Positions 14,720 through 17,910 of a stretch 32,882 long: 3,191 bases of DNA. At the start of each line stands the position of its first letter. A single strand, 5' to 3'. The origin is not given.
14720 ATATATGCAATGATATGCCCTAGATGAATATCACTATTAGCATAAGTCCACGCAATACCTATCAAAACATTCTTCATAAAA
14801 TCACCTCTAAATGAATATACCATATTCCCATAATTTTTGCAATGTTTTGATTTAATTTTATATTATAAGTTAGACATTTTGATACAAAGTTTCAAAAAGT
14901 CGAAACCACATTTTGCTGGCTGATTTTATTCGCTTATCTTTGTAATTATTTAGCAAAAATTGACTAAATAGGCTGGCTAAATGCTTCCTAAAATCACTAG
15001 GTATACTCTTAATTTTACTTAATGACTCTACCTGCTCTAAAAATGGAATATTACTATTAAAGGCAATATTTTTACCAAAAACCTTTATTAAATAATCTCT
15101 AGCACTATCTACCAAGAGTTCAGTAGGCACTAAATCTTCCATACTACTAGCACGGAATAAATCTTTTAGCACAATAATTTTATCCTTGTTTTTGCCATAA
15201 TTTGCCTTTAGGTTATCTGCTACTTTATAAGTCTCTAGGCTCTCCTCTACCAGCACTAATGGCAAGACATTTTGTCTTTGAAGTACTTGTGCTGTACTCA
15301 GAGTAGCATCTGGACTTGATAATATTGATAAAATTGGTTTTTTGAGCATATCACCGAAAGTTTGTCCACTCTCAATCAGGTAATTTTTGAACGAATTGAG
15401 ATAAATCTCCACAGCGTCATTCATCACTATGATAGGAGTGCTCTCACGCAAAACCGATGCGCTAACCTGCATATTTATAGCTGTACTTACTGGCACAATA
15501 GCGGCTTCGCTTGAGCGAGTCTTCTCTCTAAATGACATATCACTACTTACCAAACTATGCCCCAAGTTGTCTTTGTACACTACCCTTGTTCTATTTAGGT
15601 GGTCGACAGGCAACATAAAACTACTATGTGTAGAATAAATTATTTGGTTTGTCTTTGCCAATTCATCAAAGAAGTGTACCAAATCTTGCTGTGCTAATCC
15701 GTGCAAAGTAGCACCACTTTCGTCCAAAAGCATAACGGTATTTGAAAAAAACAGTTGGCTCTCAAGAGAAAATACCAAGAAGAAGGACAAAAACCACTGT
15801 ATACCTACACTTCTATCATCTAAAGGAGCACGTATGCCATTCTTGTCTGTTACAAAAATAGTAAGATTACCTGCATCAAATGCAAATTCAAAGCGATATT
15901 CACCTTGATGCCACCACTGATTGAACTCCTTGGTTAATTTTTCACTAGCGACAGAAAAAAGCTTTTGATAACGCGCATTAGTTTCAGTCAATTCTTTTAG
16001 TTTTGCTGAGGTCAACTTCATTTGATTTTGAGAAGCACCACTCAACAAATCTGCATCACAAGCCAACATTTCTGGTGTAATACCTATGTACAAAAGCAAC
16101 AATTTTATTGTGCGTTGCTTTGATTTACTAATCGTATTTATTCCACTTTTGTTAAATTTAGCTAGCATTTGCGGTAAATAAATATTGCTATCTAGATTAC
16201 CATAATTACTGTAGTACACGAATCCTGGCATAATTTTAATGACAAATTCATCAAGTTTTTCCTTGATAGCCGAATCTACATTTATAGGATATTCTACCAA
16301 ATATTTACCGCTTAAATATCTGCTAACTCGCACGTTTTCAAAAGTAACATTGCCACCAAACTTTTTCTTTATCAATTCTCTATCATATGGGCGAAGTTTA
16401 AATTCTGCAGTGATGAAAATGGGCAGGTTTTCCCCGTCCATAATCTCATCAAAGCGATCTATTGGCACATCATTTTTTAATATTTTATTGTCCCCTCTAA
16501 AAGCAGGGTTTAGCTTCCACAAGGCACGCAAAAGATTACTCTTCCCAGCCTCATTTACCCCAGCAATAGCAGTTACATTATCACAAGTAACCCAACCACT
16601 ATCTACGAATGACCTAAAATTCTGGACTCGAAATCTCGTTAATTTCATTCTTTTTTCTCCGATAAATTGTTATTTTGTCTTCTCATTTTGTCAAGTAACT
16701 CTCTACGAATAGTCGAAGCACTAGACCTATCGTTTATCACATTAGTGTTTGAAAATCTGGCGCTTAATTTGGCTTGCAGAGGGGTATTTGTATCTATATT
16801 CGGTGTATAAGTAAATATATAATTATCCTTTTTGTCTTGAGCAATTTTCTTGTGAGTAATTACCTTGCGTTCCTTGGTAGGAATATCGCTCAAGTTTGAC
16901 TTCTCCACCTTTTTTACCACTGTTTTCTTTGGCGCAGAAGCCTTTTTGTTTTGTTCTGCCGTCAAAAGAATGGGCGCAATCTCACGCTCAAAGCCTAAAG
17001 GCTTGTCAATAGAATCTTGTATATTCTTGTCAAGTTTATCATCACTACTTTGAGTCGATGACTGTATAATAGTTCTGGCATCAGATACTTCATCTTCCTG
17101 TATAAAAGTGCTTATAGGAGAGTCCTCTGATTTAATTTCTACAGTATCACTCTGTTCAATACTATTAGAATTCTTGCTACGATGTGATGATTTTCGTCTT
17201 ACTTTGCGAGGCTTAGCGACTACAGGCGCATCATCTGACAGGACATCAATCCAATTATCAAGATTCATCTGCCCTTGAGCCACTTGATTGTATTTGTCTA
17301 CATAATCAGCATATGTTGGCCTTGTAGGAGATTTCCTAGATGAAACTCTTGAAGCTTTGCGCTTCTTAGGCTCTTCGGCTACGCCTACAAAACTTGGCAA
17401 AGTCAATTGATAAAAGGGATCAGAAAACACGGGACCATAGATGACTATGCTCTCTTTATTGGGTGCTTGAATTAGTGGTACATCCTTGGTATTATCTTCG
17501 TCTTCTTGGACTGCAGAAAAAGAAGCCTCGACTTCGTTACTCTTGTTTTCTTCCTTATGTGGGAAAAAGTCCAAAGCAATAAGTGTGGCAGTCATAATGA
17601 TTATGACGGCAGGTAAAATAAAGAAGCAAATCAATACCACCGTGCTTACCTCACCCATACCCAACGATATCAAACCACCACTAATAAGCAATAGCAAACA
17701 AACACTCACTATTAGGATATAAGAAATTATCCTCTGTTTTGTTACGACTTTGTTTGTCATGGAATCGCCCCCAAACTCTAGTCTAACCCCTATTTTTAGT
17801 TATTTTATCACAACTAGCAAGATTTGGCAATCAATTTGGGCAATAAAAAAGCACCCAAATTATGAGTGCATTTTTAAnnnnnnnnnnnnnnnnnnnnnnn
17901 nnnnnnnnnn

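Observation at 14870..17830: Translationally coupled cassette of a membrane-anchored disordered basic protein and an OLD-like ABC ATPase: candidate uncharacterised defence/abortive-infection module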

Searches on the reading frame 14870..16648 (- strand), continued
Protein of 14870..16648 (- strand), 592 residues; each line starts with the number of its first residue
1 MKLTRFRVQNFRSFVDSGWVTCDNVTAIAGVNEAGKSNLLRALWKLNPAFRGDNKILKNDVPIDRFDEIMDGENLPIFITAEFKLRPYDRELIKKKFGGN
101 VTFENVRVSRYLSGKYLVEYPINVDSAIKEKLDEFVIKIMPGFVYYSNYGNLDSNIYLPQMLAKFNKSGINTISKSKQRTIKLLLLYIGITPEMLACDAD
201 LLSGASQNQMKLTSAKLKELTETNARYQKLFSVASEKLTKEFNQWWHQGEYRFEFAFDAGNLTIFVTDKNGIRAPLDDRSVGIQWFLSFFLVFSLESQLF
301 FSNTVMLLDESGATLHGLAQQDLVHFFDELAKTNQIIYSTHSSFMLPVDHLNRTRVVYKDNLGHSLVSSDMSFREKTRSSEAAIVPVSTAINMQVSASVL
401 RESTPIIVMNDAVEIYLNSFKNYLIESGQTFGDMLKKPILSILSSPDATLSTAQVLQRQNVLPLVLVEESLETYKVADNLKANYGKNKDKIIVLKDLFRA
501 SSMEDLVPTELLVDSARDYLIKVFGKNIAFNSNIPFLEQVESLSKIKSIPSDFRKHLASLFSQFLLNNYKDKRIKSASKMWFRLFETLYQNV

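Call 73: find_encoding_contigs(protein=P0051, flank=6000, max_places=1)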
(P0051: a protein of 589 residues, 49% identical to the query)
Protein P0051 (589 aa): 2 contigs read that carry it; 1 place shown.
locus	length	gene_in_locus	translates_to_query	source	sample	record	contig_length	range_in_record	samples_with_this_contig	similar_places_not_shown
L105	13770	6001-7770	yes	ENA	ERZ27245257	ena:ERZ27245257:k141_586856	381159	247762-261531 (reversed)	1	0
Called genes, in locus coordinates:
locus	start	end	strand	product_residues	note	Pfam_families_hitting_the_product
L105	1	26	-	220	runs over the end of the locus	PF02674:Colicin_V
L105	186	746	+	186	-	PF06866:DUF1256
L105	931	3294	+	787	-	PF00004:AAA, PF07728:AAA_5 (weak), PF17862:AAA_lid_3, PF01434:Peptidase_M41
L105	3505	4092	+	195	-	-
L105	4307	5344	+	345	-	PF16654:DAPDH_C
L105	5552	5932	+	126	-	-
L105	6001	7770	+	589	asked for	PF02463:SMC_N (faint), PF13175:AAA_15 (weak), PF13304:AAA_21 (faint), PF13175:AAA_15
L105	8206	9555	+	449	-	PF10396:TrmE_N, PF12631:MnmE_helical, PF00350:Dynamin_N (faint), PF01926:MMR_HSR1, PF02421:FeoB_N (weak)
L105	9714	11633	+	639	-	PF13738:Pyr_redox_3 (faint), PF01134:GIDA, PF07992:Pyr_redox_2 (weak), PF21680:GIDA_C_1st, PF13932:SAM_GIDA_C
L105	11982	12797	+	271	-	PF00142:Fer4_NifH, PF01656:CbiA, PF02374:ArsA_ATPase (weak), PF06564:CBP_BcsQ, PF09140:MipZ (weak), PF10609:ParA (weak), PF13614:AAA_31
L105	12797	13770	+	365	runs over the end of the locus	PF02195:ParB_N, PF17762:HTH_ParB, PF01381:HTH_3 (faint)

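Call 74: find_encoding_contigs(protein=P0066, flank=6000, max_places=1)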
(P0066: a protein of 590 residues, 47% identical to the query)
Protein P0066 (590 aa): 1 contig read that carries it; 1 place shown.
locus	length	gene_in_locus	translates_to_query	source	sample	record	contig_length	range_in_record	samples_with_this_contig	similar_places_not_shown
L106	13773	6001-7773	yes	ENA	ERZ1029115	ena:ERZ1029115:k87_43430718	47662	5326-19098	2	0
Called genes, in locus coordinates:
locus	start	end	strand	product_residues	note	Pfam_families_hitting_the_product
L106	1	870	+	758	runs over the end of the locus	PF06480:FtsH_ext, PF00004:AAA, PF07728:AAA_5 (faint), PF17862:AAA_lid_3, PF01434:Peptidase_M41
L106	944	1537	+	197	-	-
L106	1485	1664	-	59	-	-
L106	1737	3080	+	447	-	-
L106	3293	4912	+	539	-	PF01841:Transglut_core (weak)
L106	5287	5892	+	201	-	-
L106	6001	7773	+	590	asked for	PF02463:SMC_N (weak), PF13175:AAA_15, PF13304:AAA_21 (faint), PF13175:AAA_15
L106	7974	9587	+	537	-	PF00133:tRNA-synt_1, PF01406:tRNA-synt_1e, PF01921:tRNA-synt_1f (faint), PF09334:tRNA-synt_1g, PF08264:Anticodon_1 (weak), PF19303:Anticodon_3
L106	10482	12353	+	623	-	-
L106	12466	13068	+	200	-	-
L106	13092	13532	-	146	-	-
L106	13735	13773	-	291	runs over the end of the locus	-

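Call 75: find_encoding_contigs(protein=P0044, flank=6000, max_places=1)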
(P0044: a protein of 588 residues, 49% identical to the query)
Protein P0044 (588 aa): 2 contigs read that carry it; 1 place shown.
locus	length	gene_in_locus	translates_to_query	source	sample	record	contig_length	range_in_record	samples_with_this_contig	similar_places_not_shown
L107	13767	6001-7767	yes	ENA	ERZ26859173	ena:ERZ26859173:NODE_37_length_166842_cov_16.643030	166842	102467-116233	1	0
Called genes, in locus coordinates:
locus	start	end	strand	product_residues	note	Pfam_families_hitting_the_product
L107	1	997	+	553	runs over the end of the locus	-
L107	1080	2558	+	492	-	PF09547:SpoIVA_ATPase, PF20438:SpoIVA_middle, PF20439:SpoIVA_C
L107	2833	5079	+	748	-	PF00004:AAA, PF07728:AAA_5 (faint), PF17862:AAA_lid_3 (weak), PF01434:Peptidase_M41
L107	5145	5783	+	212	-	-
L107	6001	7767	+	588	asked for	PF02463:SMC_N (faint), PF13175:AAA_15 (weak), PF13304:AAA_21 (weak), PF13175:AAA_15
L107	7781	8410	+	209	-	-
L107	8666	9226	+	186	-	-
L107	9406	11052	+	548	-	PF00133:tRNA-synt_1, PF01406:tRNA-synt_1e (faint), PF09334:tRNA-synt_1g, PF08264:Anticodon_1, PF19303:Anticodon_3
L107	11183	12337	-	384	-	PF08665:PglZ (faint), PF01663:Phosphodiest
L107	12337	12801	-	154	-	PF06094:GGACT (weak)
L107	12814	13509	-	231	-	PF07947:YhhN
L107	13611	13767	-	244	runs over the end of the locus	-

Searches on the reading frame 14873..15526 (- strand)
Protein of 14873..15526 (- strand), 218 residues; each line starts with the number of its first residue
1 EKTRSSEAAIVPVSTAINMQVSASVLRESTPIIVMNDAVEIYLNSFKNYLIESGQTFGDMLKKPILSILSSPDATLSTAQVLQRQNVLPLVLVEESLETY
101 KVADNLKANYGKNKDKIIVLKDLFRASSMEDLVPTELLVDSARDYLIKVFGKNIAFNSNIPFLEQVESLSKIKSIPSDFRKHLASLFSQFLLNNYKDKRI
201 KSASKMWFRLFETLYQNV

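Call 56: predict_structure(alignment_id=A3)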
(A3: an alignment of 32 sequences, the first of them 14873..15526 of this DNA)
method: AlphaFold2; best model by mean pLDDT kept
length: 218 residues; sequences in the alignment: 32
mean_pLDDT: 89.0   pTM: 0.84
mean pLDDT of the five models: 89.0, 88.1, 87.2, 86.9, 86.8
residues with pLDDT >= 90: 175; 70-90: 22; 50-70: 2; < 50: 19
segments of 3 or more residues with pLDDT < 50: 1-19
pLDDT, mean of each block of 10 residues (from residue 1): 36 44 84 96 97 88 92 94 94 89 95 97 95 97 96 94 92 94 98 96 97 94
secondary structure, 60 per line:
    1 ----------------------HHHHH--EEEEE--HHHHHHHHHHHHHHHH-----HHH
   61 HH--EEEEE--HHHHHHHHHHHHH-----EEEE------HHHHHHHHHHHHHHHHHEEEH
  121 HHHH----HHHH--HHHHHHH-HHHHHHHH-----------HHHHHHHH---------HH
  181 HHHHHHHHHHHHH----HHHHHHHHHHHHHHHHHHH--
elements in order: H23-27 E30-34 H37-52 H58-62 E65-69 H72-84 E90-93 H100-116 E117-119 H120-124 H129-132 H135-141 H143-150 H162-169 H179-193 H198-216

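Call 59: fold_search(model_id=the predicted structure, library=pdb)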
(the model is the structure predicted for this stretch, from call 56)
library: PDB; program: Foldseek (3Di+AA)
matches with E <= 10: 541; with E <= 0.001: 0
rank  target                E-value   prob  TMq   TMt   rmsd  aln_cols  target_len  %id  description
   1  3lxt_C                5.1e-02  0.28  0.20  0.20  14.6       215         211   14  Crystal structure of Glutathione S Transferase from Pseudomonas fluorescens (released 2010-03-09)
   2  4xxh_A                1.3e-01  0.60  0.27  0.24   6.8       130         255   12  TREHALOSE REPRESSOR FROM ESCHERICHIA COLI (released 2015-02-11)
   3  4zj8                  1.8e-01  0.11  0.16  0.09  17.8       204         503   14  Structures of the human OX1 orexin receptor bound to selective and dual antagonists (released 2016-03-09)
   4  5hvl_B                2.6e-01  0.08  0.15  0.09  18.6       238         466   11  Structure of Candida albicans trehalose-6-phosphate synthase in complex with UDP and validoxylamine A (released 2017-05-03)
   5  5tvg_H                2.8e-01  0.08  0.15  0.09  18.8       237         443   10  Crystal structure of an alpha,alpha-trehalose-phosphate synthase (UDP-forming) from Burkholderia vietnamiensis (released 2016-11-16)
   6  8j4t_A                2.9e-01  0.41  0.31  0.18   9.4       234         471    6  GajA-GajB complex (released 2024-02-21)
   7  7w41                  3.1e-01  0.08  0.16  0.09  20.5       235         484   12  Crystal Structure of Human Gastrin Releasing Peptide Receptor in complex with the antagonist PD176252 (released 2023-02-22)
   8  4kv7                  3.4e-01  0.30  0.27  0.19   9.8       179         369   12  The crystal structure of a possible leucine/isoleucine/valine-binding protein from Rhodopirellula baltica SH 1 (released 2013-06-05)
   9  1gz5_A                3.4e-01  0.07  0.14  0.09  19.3       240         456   10  Trehalose-6-phosphate synthase. OtsA (released 2003-02-07)
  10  5tvg_A                3.6e-01  0.08  0.15  0.09  18.7       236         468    9  Crystal structure of an alpha,alpha-trehalose-phosphate synthase (UDP-forming) from Burkholderia vietnamiensis (released 2016-11-16)
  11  5ws3                  3.8e-01  0.08  0.16  0.09  18.0       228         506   13  Crystal structures of human orexin 2 receptor bound to the selective antagonist EMPA determined by serial femtosecond cr (released 2017-12-13)
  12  7br3                  3.8e-01  0.06  0.15  0.09  23.0       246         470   13  Crystal structure of the protein 1 (released 2020-10-07)
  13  6me4                  4.0e-01  0.07  0.15  0.09  18.1       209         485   14  XFEL crystal structure of human melatonin receptor MT1 in complex with 2-iodomelatonin (released 2019-04-24)
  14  1gz5_B                4.0e-01  0.06  0.14  0.08  19.3       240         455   10  Trehalose-6-phosphate synthase. OtsA (released 2003-02-07)
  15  5tvg_D                4.4e-01  0.06  0.15  0.09  18.8       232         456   12  Crystal structure of an alpha,alpha-trehalose-phosphate synthase (UDP-forming) from Burkholderia vietnamiensis (released 2016-11-16)
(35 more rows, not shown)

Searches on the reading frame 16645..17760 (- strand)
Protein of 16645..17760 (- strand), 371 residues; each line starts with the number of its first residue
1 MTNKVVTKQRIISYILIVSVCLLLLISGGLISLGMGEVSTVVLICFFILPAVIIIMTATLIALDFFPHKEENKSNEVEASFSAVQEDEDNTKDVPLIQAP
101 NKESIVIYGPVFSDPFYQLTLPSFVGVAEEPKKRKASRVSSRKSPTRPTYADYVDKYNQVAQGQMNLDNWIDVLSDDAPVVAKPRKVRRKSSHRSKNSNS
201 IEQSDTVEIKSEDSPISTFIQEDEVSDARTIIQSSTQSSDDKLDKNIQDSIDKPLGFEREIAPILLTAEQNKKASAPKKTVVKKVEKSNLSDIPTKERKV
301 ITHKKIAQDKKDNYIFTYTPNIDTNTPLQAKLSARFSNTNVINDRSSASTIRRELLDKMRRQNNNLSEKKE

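Call 4: search_protein_families(library=pfam, proteins=[window:16645-17760:-], max_evalue=0.1)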
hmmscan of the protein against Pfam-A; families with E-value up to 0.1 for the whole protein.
window:16645-17760:- (371 aa): 2 families
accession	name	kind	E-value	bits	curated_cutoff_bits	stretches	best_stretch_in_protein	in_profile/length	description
PF00335.26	Tetraspanin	-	0.0065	16.6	32.1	1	6-92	40-128/225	Tetraspanin family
PF17961.7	Big_8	-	0.0097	16.5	22.9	0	286-334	41-89/103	Bacterial Ig domain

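Call 5: search_protein_families(library=padloc, proteins=[window:16645-17760:-], max_evalue=0.1)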
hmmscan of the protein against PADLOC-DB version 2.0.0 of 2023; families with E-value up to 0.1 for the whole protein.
window:16645-17760:- (371 aa): 0 families

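Call 6: search_protein_families(library=ncbifam, proteins=[window:16645-17760:-], max_evalue=0.001)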
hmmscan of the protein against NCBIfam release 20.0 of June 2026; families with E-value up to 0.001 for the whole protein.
window:16645-17760:- (371 aa): 0 families

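Call 19: find_homologous_proteins(query=window:16645-17760:-, max_evalue=0.001)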
Query window:16645-17760:- (371 aa): 1 proteins with E <= 0.001 among 2811 candidates.
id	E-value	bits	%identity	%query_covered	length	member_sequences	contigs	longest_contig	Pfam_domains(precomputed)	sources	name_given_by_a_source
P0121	6.3e-195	665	100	85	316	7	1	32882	-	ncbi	-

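Call 31: search_protein_representatives(protein=window:16645-17760:-)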
Query: 371 residues. Proteins with E-value up to 0.001 (for the whole library): 9; up to 1e-10: 8; up to 1e-30: 2. The best 9 are listed.
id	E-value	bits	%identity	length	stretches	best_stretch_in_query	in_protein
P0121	2.0e-195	664.9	100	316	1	56-371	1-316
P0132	9.1e-36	140.2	43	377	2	10-181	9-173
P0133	7.4e-28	114.2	39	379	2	2-183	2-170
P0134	2.7e-27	112.3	33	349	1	4-363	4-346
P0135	3.6e-25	105.3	32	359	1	9-363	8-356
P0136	4.0e-24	101.9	33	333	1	1-363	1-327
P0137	5.0e-23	98.3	35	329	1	3-363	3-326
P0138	4.4e-22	95.2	35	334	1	1-370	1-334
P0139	4.6e-04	36.0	32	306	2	1-172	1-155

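Call 68: search_protein_families(library=phrogs, proteins=[window:16645-17760:-], max_evalue=0.01)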
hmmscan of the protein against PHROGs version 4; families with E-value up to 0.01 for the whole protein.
window:16645-17760:- (371 aa): 0 families
